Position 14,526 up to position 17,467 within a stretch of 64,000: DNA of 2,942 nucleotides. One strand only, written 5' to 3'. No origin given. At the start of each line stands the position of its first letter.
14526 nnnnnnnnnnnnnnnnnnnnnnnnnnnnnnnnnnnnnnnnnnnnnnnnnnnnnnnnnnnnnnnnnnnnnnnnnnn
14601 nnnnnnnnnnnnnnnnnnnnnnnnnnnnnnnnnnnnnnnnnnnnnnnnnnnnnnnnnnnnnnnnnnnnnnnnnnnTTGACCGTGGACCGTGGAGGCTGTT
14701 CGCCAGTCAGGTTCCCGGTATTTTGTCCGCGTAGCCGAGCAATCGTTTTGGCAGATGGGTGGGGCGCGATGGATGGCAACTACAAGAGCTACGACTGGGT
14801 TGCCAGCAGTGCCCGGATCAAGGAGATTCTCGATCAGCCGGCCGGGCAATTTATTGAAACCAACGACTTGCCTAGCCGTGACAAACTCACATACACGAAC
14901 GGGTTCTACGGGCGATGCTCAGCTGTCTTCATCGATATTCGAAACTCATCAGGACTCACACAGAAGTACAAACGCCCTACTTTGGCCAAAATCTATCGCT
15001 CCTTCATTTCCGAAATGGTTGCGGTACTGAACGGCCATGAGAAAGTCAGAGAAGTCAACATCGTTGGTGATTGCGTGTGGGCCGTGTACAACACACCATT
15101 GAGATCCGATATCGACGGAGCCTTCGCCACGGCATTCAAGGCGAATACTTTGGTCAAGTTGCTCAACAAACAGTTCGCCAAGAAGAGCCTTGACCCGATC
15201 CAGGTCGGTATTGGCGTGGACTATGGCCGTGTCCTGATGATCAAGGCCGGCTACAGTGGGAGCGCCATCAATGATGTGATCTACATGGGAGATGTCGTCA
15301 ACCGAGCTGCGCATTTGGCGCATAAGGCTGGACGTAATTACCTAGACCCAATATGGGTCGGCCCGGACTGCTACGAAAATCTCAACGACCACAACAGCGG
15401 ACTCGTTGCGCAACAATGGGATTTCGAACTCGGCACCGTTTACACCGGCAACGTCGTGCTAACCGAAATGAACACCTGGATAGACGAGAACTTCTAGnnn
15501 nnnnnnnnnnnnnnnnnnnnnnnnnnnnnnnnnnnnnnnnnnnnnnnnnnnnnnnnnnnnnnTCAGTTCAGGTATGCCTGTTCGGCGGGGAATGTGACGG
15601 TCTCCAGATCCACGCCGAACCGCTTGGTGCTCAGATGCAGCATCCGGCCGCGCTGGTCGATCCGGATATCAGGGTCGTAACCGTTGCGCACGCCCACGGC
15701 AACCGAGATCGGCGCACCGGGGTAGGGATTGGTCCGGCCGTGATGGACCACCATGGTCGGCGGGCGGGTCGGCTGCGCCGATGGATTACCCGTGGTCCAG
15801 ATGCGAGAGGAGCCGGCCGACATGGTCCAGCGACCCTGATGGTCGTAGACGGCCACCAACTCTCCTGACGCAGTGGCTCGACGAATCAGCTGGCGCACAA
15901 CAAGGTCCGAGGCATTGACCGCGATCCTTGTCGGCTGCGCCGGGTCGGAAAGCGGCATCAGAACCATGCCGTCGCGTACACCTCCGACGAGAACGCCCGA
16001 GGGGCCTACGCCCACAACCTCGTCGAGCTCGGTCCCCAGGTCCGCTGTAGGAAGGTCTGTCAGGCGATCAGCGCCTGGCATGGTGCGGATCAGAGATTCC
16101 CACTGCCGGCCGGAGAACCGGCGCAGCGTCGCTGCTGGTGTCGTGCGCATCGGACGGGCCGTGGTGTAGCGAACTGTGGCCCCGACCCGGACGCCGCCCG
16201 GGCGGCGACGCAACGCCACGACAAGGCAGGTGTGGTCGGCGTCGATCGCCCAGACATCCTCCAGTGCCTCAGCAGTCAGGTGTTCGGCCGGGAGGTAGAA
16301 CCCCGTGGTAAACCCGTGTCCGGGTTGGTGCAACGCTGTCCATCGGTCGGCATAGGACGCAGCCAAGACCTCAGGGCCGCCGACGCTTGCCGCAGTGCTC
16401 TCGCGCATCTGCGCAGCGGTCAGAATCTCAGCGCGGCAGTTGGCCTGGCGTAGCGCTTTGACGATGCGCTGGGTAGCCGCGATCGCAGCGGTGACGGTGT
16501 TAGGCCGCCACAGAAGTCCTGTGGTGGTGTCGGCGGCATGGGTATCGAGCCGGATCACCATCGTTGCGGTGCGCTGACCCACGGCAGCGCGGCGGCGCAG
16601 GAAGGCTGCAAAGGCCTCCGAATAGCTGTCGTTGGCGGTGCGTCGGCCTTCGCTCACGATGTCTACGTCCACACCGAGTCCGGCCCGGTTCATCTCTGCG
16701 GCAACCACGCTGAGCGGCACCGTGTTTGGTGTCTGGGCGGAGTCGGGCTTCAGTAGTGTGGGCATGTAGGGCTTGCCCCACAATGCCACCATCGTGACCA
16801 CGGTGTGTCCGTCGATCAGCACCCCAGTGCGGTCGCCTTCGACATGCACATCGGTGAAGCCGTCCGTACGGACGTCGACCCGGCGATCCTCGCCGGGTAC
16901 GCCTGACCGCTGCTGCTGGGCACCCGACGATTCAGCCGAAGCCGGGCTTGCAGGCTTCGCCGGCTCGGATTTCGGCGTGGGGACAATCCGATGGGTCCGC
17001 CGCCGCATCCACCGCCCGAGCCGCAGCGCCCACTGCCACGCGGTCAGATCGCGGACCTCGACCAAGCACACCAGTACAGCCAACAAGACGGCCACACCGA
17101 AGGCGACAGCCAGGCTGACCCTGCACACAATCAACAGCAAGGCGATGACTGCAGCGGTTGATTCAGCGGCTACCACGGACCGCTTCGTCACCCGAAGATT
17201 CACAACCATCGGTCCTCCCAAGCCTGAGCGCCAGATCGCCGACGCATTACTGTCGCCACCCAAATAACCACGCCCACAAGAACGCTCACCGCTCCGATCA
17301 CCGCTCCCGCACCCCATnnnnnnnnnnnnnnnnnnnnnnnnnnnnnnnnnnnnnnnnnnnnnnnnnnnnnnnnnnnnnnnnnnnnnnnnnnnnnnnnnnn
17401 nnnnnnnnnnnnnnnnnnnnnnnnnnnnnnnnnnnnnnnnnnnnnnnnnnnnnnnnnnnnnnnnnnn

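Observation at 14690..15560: Low-GC island encoding a standalone class III nucleotidyl cyclase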

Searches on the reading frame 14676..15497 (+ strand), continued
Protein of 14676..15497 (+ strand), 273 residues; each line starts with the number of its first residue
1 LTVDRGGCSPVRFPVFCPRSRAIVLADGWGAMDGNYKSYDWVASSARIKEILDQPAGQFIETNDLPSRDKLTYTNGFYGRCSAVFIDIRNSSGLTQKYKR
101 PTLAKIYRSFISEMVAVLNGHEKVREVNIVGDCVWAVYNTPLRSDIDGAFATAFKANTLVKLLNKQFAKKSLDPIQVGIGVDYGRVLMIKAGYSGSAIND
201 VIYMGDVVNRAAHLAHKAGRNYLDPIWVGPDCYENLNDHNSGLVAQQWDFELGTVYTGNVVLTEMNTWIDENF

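Call 63: search_solved_structures(query=L031:4256-4951:+, max_evalue=0.01, show_alignments=1)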
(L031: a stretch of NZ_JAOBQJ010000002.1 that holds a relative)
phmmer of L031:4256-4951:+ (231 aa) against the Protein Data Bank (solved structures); distinct sequences matched with E-value up to 0.01: 5.
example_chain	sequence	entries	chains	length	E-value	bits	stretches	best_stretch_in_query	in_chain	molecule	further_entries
7r65_A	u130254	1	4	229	3.9e-57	196.7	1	5-230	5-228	Adenylate/guanylate cyclase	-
8jsz_A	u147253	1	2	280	1.7e-05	27.8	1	24-196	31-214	uridylate cyclase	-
3r5g_A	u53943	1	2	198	7.1e-05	25.7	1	44-190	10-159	CyaB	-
1wc1_A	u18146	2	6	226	0.0024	20.8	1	44-113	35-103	ADENYLATE CYCLASE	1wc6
1wc0_A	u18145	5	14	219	0.0028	20.5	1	45-113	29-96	ADENYLATE CYCLASE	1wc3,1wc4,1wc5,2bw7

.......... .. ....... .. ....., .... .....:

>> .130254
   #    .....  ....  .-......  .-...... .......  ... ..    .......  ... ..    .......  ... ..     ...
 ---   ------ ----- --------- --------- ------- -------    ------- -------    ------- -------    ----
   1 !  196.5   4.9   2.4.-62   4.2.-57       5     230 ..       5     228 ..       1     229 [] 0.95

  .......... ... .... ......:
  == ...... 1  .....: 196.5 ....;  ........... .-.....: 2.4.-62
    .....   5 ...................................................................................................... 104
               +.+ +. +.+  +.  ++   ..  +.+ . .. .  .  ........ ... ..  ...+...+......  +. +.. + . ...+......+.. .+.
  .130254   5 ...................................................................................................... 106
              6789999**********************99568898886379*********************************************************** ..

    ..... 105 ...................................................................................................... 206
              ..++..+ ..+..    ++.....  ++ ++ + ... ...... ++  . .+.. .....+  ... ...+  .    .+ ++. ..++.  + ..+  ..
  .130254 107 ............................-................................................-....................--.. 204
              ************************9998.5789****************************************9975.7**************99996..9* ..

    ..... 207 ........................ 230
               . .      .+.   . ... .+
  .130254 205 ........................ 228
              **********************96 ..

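Call 75: search_protein_families(library=padloc, proteins=[L031:4256-4951:+, L076:9767-10681:-, L076:9001-9732:+, L076:8317-8886:-], max_evalue=0.00001)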
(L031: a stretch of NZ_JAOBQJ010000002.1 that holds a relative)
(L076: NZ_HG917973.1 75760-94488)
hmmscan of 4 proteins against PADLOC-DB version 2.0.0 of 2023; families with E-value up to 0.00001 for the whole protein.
L031:4256-4951:+ (231 aa): 10 families
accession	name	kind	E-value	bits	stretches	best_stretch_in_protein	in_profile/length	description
PDLC00766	PycC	-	4.3e-92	305.8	1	1-230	1-230/232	Pycsar cyclase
PDLC02367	PycC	-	1.2e-87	291.1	1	1-230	1-225/226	-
PDLC02369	PycC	-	4.9e-25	86.5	1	38-202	41-198/248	-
PDLC00763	PycC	-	4.3e-15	53.8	1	23-208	30-221/268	Pycsar cyclase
PDLC02368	PycC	-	1.3e-14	52.4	1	11-204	13-209/234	-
PDLC02366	PycC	-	3.6e-10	37.4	1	37-199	39-205/486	-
PDLC00765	PycC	-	5.5e-10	36.9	1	39-200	253-417/477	Pycsar cyclase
PDLC00762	PycC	-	1.9e-09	34.9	1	37-193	41-204/508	Pycsar cyclase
PDLC02370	PycC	-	2.4e-09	35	1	47-179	85-222/340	-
PDLC00734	PycC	-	4.6e-06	24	1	40-203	186-352/374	Pycsar cyclase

L076:9767-10681:- (304 aa): 6 families
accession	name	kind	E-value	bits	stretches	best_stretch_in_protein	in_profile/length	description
PDLC02369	PycC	-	4.8e-94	312.5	1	7-262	6-247/248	-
PDLC00763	PycC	-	2.7e-54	182.3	1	18-263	22-266/268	Pycsar cyclase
PDLC02367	PycC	-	2.9e-19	67.4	1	48-206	43-197/226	-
PDLC00766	PycC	-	3.4e-15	54.1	1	45-204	41-198/232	Pycsar cyclase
PDLC02368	PycC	-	5.5e-12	43.8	1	48-205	44-204/234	-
PDLC00765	PycC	-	3.8e-06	24.2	1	87-206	301-417/477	Pycsar cyclase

L076:9001-9732:+ (243 aa): 10 families
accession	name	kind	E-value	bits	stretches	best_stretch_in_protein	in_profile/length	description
PDLC02368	PycC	-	2.8e-98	326.2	1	5-242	1-233/234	-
PDLC02369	PycC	-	6.6e-21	73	1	50-190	47-179/248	-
PDLC02367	PycC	-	1.4e-20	71.7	1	16-208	10-195/226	-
PDLC00763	PycC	-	9.2e-14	49.4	1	52-204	56-206/268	Pycsar cyclase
PDLC00766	PycC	-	5e-12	43.7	1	28-205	21-195/232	Pycsar cyclase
PDLC02370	PycC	-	1.1e-10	39.5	1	39-206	71-239/340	-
PDLC00764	PycC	-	2.3e-07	28.1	1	50-190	95-241/449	Pycsar cyclase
PDLC00765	PycC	-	3.6e-07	27.6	1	66-189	278-399/477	Pycsar cyclase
PDLC00761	PycC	-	1.8e-06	25.1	1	36-155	92-214/438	Pycsar cyclase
PDLC02366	PycC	-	3.4e-06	24.3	1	77-186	79-186/486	-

L076:8317-8886:- (189 aa): 7 families
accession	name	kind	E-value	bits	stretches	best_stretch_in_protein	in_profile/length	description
PDLC02363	PycTM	-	1.3e-26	91.3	1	26-180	8-151/154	-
PDLC02364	PycTM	-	1.3e-24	85.4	1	26-178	8-148/160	-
PDLC00668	Effector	-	4.3e-16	57.3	1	32-174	19-169/184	2TM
PDLC00711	Effector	-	2.4e-13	48.6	1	37-172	21-151/164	2TM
PDLC02365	PycTM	-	5.3e-11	41.1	1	29-171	7-151/165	-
PDLC00700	Effector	-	1.3e-08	33.1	1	40-169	21-154/173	2TM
PDLC00691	Effector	-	2.6e-07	28.7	1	34-176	14-160/176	2TM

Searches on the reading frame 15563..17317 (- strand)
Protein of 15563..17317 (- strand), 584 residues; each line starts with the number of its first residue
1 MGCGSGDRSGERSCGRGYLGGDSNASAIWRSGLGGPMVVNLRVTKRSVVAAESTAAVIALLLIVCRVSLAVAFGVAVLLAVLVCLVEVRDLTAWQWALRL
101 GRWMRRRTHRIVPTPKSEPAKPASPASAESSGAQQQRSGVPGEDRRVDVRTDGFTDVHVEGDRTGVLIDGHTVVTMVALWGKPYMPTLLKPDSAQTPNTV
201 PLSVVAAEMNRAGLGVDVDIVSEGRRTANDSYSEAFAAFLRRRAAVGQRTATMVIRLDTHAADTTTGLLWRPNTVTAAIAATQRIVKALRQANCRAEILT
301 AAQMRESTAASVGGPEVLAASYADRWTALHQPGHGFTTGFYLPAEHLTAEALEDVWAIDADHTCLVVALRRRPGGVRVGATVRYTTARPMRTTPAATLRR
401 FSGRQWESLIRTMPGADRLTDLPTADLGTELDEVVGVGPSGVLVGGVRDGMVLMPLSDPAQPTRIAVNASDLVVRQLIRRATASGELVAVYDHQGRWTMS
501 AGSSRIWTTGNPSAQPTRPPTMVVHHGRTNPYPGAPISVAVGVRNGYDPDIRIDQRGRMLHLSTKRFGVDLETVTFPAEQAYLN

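Call 3: search_protein_families(library=pfam, proteins=[window:15563-17317:-], max_evalue=0.1)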
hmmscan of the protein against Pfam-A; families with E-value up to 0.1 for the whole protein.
window:15563-17317:- (584 aa): 1 family
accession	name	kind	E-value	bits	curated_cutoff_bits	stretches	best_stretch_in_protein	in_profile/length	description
PF11203.13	EccE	-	2e-08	35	23.7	1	245-334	1-90/97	Putative type VII ESX secretion system translocon, EccE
